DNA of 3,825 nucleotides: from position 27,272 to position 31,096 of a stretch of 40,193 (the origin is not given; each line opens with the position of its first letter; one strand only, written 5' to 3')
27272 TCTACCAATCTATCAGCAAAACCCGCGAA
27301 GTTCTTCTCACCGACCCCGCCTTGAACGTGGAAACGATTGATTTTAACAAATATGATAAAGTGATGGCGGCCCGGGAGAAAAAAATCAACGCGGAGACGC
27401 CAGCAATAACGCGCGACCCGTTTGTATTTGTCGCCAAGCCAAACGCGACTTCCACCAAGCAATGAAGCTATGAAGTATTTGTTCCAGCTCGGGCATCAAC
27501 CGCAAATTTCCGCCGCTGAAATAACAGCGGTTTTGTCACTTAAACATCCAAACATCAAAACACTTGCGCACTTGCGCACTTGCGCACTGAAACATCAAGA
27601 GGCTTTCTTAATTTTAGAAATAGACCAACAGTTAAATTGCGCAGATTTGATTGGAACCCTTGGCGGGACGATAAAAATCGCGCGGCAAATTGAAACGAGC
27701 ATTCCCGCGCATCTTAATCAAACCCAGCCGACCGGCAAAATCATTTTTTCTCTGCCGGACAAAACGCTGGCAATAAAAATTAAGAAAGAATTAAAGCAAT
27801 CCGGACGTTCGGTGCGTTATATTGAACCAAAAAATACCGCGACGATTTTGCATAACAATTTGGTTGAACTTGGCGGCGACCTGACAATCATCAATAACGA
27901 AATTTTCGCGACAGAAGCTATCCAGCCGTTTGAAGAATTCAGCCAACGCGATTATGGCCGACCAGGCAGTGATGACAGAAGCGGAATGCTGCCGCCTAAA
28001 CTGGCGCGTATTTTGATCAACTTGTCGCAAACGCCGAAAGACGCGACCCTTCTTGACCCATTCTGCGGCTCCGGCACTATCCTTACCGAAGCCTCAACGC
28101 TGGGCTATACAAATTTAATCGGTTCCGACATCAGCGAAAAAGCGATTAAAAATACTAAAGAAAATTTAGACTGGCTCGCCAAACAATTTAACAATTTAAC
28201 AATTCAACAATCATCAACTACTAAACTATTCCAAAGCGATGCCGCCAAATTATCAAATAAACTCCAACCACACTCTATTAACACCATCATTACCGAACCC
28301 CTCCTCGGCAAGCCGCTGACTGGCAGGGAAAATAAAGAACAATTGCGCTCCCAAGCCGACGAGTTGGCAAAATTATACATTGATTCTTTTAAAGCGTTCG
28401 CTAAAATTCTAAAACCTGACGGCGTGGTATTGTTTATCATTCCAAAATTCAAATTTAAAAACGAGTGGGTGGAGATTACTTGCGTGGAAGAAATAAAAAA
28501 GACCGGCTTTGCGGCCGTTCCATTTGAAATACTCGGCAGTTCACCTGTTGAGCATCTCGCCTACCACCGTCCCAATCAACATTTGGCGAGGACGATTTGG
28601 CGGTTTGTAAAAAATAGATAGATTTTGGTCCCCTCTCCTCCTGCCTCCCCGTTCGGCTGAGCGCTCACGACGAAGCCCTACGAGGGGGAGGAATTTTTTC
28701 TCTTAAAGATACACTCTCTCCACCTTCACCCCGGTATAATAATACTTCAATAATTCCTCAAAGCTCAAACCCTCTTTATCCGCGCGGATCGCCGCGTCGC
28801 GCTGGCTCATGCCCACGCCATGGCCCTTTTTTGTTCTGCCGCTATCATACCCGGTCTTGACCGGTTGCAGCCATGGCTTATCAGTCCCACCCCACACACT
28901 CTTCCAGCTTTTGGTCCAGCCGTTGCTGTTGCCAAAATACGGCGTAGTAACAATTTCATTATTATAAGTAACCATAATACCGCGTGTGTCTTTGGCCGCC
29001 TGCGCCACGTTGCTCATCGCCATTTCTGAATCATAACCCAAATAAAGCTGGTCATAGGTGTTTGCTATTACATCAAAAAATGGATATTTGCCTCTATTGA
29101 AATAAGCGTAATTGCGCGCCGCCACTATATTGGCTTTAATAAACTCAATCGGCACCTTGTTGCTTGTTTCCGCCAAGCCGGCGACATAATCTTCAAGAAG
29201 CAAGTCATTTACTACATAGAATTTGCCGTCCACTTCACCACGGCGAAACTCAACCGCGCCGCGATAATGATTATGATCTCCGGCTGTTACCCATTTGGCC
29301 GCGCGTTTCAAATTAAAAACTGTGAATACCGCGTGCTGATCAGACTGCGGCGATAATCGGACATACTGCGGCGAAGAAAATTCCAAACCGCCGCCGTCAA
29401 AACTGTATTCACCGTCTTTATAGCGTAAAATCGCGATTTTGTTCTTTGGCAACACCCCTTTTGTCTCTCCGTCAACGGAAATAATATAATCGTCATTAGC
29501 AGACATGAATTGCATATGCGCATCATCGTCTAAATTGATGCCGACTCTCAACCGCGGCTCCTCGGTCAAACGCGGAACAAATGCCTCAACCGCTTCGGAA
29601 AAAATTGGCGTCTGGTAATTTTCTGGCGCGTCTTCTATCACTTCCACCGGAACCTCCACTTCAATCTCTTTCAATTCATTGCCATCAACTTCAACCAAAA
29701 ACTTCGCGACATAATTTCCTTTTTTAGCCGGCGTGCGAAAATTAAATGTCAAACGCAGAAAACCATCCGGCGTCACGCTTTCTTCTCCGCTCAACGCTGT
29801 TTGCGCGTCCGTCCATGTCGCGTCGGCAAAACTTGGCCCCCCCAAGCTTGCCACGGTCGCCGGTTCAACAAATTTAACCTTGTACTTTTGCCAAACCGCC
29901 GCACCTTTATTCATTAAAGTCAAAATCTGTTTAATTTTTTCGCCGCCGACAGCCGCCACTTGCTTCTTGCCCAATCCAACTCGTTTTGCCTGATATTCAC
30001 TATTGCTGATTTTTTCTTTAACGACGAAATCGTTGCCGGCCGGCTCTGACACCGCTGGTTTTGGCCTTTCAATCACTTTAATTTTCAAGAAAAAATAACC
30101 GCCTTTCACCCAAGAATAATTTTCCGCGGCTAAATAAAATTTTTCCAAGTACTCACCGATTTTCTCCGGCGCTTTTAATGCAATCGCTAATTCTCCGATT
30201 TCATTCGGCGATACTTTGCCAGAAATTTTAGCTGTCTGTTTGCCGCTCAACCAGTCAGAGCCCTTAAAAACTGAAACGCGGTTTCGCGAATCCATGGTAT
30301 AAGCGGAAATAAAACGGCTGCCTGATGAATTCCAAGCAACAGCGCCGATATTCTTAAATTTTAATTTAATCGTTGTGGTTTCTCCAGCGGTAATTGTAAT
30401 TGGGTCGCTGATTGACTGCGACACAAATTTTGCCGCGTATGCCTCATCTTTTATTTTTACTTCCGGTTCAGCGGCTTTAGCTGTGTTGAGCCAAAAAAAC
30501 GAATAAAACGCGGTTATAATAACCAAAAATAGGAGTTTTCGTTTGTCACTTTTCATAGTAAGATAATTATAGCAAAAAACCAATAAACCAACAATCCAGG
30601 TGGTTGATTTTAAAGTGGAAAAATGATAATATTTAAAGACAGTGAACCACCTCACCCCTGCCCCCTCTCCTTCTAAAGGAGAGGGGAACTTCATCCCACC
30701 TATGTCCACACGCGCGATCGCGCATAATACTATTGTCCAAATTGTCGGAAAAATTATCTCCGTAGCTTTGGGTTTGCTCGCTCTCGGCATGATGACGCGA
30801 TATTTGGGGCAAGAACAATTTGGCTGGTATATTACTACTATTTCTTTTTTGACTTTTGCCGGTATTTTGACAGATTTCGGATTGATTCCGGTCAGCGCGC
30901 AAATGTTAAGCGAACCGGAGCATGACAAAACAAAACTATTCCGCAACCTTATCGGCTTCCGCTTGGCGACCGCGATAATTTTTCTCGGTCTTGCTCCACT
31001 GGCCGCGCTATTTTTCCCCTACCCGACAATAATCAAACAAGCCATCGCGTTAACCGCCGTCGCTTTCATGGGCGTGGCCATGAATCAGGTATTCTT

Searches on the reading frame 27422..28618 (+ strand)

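Call 75: search_protein_families(library=pfam, proteins=[window:27422-28618:+], max_evalue=0.001)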
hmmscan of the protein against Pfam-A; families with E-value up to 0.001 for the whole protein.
window:27422-28618:+ (399 aa): 7 families
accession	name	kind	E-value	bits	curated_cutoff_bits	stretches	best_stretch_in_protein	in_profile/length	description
PF01170.24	UPF0020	-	4.8e-14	52.9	22.3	1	186-317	8-153/197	RMKL-like, methyltransferase domain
PF01555.25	N6_N4_Mtase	-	1.1e-10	42.3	26.7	1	187-246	163-220/221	DNA methylase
PF13847.12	Methyltransf_31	-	1.2e-07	32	27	1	206-338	3-109/145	Methyltransferase domain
PF11599.14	AviRa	-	1.5e-05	25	25.7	1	201-256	45-104/232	RRNA methyltransferase AviRa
PF03602.21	Cons_hypoth95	-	5e-05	23.5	24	1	205-267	40-102/182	Conserved hypothetical protein 95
PF13489.12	Methyltransf_23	-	6.5e-05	23.2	27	0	193-260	8-61/164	Methyltransferase domain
PF06325.19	PrmA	-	0.001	19.1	22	0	206-251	161-206/296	Ribosomal protein L11 methyltransferase (PrmA)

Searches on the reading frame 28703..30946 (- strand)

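Call 75: search_protein_families(library=pfam, proteins=[window:28703-30946:-], max_evalue=0.001)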
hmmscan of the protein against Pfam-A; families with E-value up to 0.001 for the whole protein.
window:28703-30946:- (747 aa): 2 families
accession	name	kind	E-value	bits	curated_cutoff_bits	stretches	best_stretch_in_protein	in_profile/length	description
PF08486.15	SpoIID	-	5.1e-14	53.1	23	1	574-661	3-97/97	Stage II sporulation protein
PF16158.11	N_BRCA1_IG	-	2.4e-11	44.6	28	1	179-277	2-95/108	Ig-like domain from next to BRCA1 gene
